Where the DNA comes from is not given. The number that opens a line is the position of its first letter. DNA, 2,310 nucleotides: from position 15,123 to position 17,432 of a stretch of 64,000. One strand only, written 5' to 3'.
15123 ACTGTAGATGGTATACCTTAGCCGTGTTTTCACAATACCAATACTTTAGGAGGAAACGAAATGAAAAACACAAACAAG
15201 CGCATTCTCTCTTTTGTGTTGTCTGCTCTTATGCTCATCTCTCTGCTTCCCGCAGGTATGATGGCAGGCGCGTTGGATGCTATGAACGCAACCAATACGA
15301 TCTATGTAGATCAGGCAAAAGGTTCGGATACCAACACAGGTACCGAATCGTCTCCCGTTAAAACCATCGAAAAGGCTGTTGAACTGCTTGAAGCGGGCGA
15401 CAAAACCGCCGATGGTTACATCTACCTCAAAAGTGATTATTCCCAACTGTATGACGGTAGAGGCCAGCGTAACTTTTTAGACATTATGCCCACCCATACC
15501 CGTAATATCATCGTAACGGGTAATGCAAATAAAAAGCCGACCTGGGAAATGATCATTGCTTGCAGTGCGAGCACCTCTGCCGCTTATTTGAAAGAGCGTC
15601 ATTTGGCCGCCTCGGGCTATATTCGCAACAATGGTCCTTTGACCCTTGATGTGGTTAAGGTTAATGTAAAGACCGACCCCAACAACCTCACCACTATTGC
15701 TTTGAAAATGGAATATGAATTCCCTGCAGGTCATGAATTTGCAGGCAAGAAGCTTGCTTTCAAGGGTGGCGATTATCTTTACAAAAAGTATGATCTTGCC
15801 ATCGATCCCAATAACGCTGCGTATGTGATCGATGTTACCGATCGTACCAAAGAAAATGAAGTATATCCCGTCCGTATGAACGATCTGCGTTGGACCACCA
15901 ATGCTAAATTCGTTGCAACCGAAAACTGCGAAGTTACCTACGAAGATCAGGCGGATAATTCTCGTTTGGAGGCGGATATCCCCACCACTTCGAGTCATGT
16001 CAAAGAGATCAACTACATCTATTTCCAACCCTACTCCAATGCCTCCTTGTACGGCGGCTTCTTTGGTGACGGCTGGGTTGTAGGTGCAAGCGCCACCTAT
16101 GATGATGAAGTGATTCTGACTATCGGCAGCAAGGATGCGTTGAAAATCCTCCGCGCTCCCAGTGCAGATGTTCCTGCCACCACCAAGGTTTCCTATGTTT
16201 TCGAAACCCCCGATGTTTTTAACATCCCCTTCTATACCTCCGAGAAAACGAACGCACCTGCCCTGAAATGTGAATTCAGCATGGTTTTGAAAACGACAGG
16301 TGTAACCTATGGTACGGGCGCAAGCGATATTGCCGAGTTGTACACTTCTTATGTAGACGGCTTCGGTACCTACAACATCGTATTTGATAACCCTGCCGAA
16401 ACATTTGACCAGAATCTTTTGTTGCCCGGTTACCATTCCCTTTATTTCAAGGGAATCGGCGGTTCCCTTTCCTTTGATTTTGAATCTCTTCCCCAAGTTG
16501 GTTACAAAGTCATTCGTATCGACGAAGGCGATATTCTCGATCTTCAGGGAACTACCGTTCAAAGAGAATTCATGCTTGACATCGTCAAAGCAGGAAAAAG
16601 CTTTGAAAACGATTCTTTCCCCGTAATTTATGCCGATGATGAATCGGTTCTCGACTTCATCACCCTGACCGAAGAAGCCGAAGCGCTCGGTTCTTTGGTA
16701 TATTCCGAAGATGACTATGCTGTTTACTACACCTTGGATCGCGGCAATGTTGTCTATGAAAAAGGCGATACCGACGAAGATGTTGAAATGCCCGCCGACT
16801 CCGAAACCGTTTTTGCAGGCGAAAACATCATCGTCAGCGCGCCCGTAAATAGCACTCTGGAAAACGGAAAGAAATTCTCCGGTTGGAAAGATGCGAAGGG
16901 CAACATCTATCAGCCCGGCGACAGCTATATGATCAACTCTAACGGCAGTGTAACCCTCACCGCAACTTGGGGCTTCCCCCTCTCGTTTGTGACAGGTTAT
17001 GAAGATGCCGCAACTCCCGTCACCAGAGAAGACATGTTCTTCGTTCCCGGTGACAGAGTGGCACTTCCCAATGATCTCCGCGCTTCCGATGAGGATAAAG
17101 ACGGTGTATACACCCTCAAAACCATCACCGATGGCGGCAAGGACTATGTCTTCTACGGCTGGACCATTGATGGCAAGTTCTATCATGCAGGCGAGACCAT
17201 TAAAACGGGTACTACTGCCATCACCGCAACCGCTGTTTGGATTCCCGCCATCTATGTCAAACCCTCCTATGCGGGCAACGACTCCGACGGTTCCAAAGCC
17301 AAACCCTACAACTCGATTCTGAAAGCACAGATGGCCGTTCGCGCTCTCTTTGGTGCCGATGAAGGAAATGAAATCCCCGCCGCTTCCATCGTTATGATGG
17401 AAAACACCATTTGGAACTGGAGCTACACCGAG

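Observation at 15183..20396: Internal triplication: three [InlB-B/Flg_new-like repeat, beta-helix cap, long beta-rich region] modules in one polypeptide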

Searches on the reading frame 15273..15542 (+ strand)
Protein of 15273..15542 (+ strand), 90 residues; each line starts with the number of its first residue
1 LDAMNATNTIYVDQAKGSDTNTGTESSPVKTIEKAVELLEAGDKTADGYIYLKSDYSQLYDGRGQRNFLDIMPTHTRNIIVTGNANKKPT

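Call 60: search_protein_families(library=pfam, alignment_id=A6, max_evalue=10)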
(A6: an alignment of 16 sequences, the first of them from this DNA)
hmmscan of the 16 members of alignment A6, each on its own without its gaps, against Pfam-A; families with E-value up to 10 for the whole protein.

A. member 1, seq(90 aa): 2 families
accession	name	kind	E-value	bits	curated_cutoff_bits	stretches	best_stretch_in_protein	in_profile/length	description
PF07602.17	DUF1565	-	0.00063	19.6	20.3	1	16-43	2-29/257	Protein of unknown function (DUF1565)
PF22842.2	Pel9A-like_beta_helix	-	0.013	14.9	25.2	1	5-44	6-44/370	Pel9A-like, right handed beta helix region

B. families by the number of members that match (of 16 scanned): 5 families
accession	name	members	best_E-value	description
PF22842.2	Pel9A-like_beta_helix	3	0.00036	Pel9A-like, right handed beta helix region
PF07602.17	DUF1565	3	0.00063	Protein of unknown function (DUF1565)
PF12931.13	TPR_Sec16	1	0.0062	Sec16 Sec23-binding domain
PF22971.2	Ig_VEGFR-1-like_5th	1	0.035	VEGFR-1-like, immunoglobulin-like domain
PF17631.7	DUF5512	1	0.09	Family of unknown function (DUF5512)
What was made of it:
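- The cap is typical of pectate-lyase-fold enzymes: DUF1565 and Pel9A-like N-termini at E ~4e-4 to 6e-4 (call 60).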

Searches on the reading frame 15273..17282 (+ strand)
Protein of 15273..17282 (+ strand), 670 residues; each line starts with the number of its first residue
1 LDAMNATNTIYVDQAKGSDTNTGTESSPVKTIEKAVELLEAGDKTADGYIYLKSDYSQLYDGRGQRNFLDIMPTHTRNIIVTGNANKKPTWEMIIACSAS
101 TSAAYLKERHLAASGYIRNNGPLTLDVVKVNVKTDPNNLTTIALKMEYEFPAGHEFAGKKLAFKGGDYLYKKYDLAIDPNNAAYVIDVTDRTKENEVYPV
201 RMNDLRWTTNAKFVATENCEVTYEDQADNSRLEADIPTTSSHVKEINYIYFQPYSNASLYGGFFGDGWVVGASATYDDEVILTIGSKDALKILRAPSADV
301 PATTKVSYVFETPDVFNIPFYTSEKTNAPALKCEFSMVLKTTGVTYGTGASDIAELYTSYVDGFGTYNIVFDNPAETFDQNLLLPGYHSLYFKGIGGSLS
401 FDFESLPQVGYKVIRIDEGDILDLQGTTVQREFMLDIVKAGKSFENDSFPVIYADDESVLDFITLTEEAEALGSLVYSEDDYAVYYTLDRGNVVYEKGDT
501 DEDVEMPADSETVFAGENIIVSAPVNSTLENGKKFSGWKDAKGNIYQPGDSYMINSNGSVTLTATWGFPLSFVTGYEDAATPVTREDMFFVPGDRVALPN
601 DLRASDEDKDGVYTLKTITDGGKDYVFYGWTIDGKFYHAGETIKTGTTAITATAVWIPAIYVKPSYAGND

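Call 61: predict_structure(alignment_id=A3)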
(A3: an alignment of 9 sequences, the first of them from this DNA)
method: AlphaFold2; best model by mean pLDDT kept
length: 670 residues; sequences in the alignment: 9
mean_pLDDT: 62.1   pTM: 0.47
mean pLDDT of the five models: 62.1, 62.1, 56.5, 55.7, 53.8
residues with pLDDT >= 90: 35; 70-90: 279; 50-70: 146; < 50: 210
segments of 3 or more residues with pLDDT < 50: 1-7, 43-144, 165-167, 169-172, 189-250, 322-327, 349-364
pLDDT, mean of each block of 10 residues (from residue 1): 35 68 69 57 34 26 29 32 33 25 27 27 25 30 51 59 51 52 50 30 22 32 37 34 41 64 61 65 74 73 87 75 50 87 73 42 66 91 83 88 80 87 76 80 68 81 67 76 81 84 77 77 83 84 83 78 86 82 77 78 56 65 83 87 82 85 61
secondary structure, 60 per line:
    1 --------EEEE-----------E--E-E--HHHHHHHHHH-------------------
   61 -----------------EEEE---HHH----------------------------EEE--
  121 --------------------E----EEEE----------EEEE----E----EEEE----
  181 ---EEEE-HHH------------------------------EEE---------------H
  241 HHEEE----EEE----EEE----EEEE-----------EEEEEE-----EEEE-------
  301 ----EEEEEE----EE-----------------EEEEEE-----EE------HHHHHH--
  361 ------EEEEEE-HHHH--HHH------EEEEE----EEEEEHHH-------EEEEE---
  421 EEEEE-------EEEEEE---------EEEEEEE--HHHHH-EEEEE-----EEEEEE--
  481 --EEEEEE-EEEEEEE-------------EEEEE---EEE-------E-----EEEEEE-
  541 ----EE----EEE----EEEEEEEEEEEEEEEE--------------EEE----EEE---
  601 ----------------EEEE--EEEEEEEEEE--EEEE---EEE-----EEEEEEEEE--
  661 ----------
elements in order (helices of 4 or more, strands of 3 or more residues): E9-12 H32-41 E78-81 E116-118 E146-149 E160-163 E173-176 E184-187 E222-224 E243-245 E250-252 E257-259 E264-267 E279-284 E290-293 E305-310 E334-339 H353-358 E367-372 H374-377 E389-393 E398-402 E413-417 E421-425 E433-438 E448-454 H457-461 E463-467 E473-478 E483-488 E490-496 E510-514 E518-520 E534-539 E551-553 E558-573 E588-590 E595-597 E617-620 E623-632 E635-638 E642-644 E650-658
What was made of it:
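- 15273..16742 (+): M1 (aa 31-520): cap motif plus a ~490-aa region. Only its first ~140-160 aa are related to M3. AF2 gives pLDDT below 50 for the first ~250 residues and 65-90 after that (call 61).
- On Flg_new / InlB B-repeat (PF09479, PF18998): The AF2 model (R domains at pLDDT ~77-87, call 61) aligns to 2y5p chains at TM 0.55-0.61, rmsd 3.8-4.2 A, probability 0.77-0.97.
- On DUF1565 / pectate-lyase-fold right-handed beta-helix: M1 is unmodelled (call 61).
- M1's first 250 residues are unmodelled (call 61).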

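Call 64: fold_search(model_id=the predicted structure, library=pdb)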
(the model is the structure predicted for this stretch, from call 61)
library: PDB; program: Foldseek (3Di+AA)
matches with E <= 10: 162; with E <= 0.001: 3
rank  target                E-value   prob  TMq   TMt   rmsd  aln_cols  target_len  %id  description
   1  7avh                  1.1e-04  1.00  0.08  0.28  15.3       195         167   12  Streptococcal High Identity Repeats in Tandem (SHIRT) domains 3-4 from cell surface protein SGO_0707 (released 2021-06-09)
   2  7nms                  7.3e-04  0.94  0.12  0.19  15.0       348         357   14  InlB392_T332E: T332E variant of Listeria monocytogenes InlB (internalin B) residues 36-392 (released 2022-01-26)
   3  9qr4_A                8.5e-04  0.94  0.12  0.20  15.3       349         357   14  InlB392_T336Y: T336Y variant of Listeria monocytogenes InlB (internalin B) residues 36-392 (released 2025-12-03)
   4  9qr5                  1.4e-03  0.89  0.12  0.18  15.4       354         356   15  InlB392_V333E: V333E variant of Listeria monocytogenes InlB (internalin B) residues 36-392 (released 2025-11-26)
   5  9qr4_C                1.7e-03  0.82  0.12  0.17  15.8       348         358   14  InlB392_T336Y: T336Y variant of Listeria monocytogenes InlB (internalin B) residues 36-392 (released 2025-12-03)
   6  7yl6_B                2.0e-03  0.97  0.09  0.13  14.6       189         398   14  Cell surface protein YwfG protein complexed with alpha-1,2-mannobiose (released 2023-06-07)
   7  7pv9_A                2.0e-03  0.90  0.12  0.18  14.7       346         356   12  Listeria monocytogene InlB (internalin B) residues 36-392 (internalin domain and B-repeat) (released 2022-01-26)
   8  7yl5_B                5.1e-03  0.98  0.10  0.15  15.2       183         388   14  Cell surface protein YwfG protein complexed with mannose (released 2023-06-07)
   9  7yl4_B                1.0e-02  0.87  0.09  0.13  14.5       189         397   13  Cell surface protein YwfG protein (apo form) (released 2023-06-07)
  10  7kpj_F                4.2e-02  0.16  0.07  0.14  16.2       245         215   15  Crystal structure of Ruminococcus gnavus immunoglobulin binding protein in complex with 338E6 Fab (released 2022-01-19)
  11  4mt5_A                5.4e-02  0.18  0.06  0.17  22.4       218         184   12  Crystal structure of Mub-RV (released 2014-08-06)
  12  8f70                  5.7e-02  0.44  0.10  0.11  23.8       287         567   13  Identification of an Immunodominant region on a Group A Streptococcus T-antigen Reveals Temperature-Dependent Motion in  (released 2023-03-08)
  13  6vjb                  7.2e-02  0.23  0.08  0.05  18.6       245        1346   13  Crystal structure of a catalytically inactive CXC Chemokine-degrading protease SpyCEP from Streptococcus pyogenes (released 2020-04-15)
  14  7vcn_B                1.3e-01  0.30  0.09  0.12  13.4       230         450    8  Crystal Structure of PitA fragment from pilus islet-2 of Streptococcus oralis with Tb-Xo4 (released 2022-07-13)
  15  7lhg_C                1.4e-01  0.28  0.09  0.08  14.9       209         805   11  Cryo-EM structure of E. coli P pilus tip assembly intermediate PapC-PapD-PapK-PapG in the first conformation (released 2021-08-11)
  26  2y5p_C                3.7e-01  0.94  0.08  0.55   4.2        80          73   22  B-repeat of Listeria monocytogenes InlB (internalin B) (released 2011-02-23)
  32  2y5p_A                4.7e-01  0.97  0.09  0.61   3.8        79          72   25  B-repeat of Listeria monocytogenes InlB (internalin B) (released 2011-02-23)
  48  2y5p_D                9.3e-01  0.77  0.08  0.57   4.2        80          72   25  B-repeat of Listeria monocytogenes InlB (internalin B) (released 2011-02-23)
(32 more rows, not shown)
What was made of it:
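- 16974..17240 (+): Rb (aa 598-686): Flg_new/InlB B-repeat-type domain with a 12-aa acidic insertion, directly preceding the M2 cap. The model containing Ra and Rb hits InlB B repeat 2y5p at TM 0.55-0.61 and SHIRT 7avh at E 1e-4 (call 64).
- On Flg_new / InlB B-repeat (PF09479, PF18998): It also aligns to InlB 36-392 (E 7e-4) and to SHIRT 7avh (E 1e-4) (call 64).
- Closest known: Flg_new / Listeria-Bacteroides repeat. Same: The R domains have the same length (~70-75 aa core), the same F-x-G-W and C-terminal T-A-x-W signature, and the same beta-grasp-like fold in the model (TM 0.55-0.61, 22-25% identity, call 64).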

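Call 84: find_homologous_proteins(query=A3, max_evalue=0.001)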
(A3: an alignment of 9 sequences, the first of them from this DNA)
Query A3 (9 sequences) (670 aa, profile of the alignment): 2 proteins with E <= 0.001 among 8000 candidates.
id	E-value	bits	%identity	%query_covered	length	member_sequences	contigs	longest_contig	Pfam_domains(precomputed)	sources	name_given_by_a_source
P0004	1.8e-230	785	50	69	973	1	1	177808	-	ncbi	-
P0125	3.7e-74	268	50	25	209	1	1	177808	-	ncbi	-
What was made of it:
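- Tried and rejected: An indexed profile search returned only the window's own fragments (call 84).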
